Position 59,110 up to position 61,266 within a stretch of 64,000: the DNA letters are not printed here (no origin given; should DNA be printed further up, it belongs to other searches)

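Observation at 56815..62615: Uncharacterised three-gene envelope module: SGNH-TPR protein, polytopic membrane protein with TPR-like tail, and CXXCH beta-propeller lipoprotein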

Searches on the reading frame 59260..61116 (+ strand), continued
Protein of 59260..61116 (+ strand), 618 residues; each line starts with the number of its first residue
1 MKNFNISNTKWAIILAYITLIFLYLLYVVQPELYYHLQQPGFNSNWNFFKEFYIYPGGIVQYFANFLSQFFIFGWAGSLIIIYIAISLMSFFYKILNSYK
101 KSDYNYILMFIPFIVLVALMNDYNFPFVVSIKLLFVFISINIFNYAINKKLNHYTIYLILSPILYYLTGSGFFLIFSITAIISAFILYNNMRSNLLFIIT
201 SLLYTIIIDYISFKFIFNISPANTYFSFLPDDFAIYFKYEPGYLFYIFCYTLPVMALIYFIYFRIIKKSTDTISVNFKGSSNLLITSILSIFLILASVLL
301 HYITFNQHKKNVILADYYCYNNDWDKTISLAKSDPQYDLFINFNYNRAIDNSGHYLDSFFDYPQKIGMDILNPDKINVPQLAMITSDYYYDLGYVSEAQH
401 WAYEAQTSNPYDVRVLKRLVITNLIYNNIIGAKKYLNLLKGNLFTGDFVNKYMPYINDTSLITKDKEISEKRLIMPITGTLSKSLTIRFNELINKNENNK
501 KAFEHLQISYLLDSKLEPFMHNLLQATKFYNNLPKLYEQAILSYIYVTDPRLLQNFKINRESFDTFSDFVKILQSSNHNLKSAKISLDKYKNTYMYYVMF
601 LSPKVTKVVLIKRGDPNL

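Call 34: search_solved_structures(query=A2, max_evalue=10)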
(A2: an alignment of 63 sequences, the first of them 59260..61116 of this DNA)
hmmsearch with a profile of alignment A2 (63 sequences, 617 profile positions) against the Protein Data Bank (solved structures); distinct sequences matched with E-value up to 10: 18.
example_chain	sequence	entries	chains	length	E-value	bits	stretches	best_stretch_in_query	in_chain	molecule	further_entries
2nq2_A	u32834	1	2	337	0.22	12.9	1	155-271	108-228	Hypothetical ABC transporter permease protein HI1471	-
8f68_B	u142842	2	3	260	0.37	12.2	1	242-308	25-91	Cytochrome bo(3) ubiquinol oxidase subunit 2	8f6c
5mn2_C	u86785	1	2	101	0.47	11.9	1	267-338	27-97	Affimer G3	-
1fft_B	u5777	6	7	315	0.48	11.8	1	242-308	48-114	UBIQUINOL OXIDASE | Ubiquinol oxidase subunit 2 | Cytochrome bo(3) ubiquinol oxidase subunit 2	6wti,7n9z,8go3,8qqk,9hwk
7xmc_B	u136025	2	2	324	0.51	11.7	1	242-308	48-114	Ubiquinol oxidase subunit 2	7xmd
7cub_B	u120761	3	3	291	0.54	11.7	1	242-308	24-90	Cytochrome bo(3) ubiquinol oxidase subunit 2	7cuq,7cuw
5dse_A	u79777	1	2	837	0.65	11.4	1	394-438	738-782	Tetratricopeptide repeat protein 7B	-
9b9g_D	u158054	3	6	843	0.66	11.4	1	394-438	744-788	Tetratricopeptide repeat protein 7B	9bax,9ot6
6bq1_B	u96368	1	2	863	0.68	11.3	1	394-438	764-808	Tetratricopeptide repeat protein 7B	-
7xjj_E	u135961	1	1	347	0.9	10.9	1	125-302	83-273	Galanin receptor type 1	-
7wq3_R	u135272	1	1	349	0.9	10.9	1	125-302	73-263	Galanin receptor type 1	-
9e5c_5f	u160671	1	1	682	1.2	10.6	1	447-509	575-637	DUF4200 domain-containing protein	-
3zc1_A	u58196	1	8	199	1.3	10.4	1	417-442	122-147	AFTRAX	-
8w14_A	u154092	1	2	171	2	9.8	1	393-420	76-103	Rhodanese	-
8y8x_A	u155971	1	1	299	4.3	8.7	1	152-221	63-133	Glycerol uptake facilitator protein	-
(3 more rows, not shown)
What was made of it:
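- On GT-C glycosyltransferases, gene 2: The profile search of the PDB finds nothing better than E 0.2 (call 34).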

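Call 71: search_protein_families(library=padloc, proteins=[window:59260-61116:+], max_evalue=0.01)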
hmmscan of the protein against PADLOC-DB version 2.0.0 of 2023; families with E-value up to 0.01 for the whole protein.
window:59260-61116:+ (618 aa): 0 families
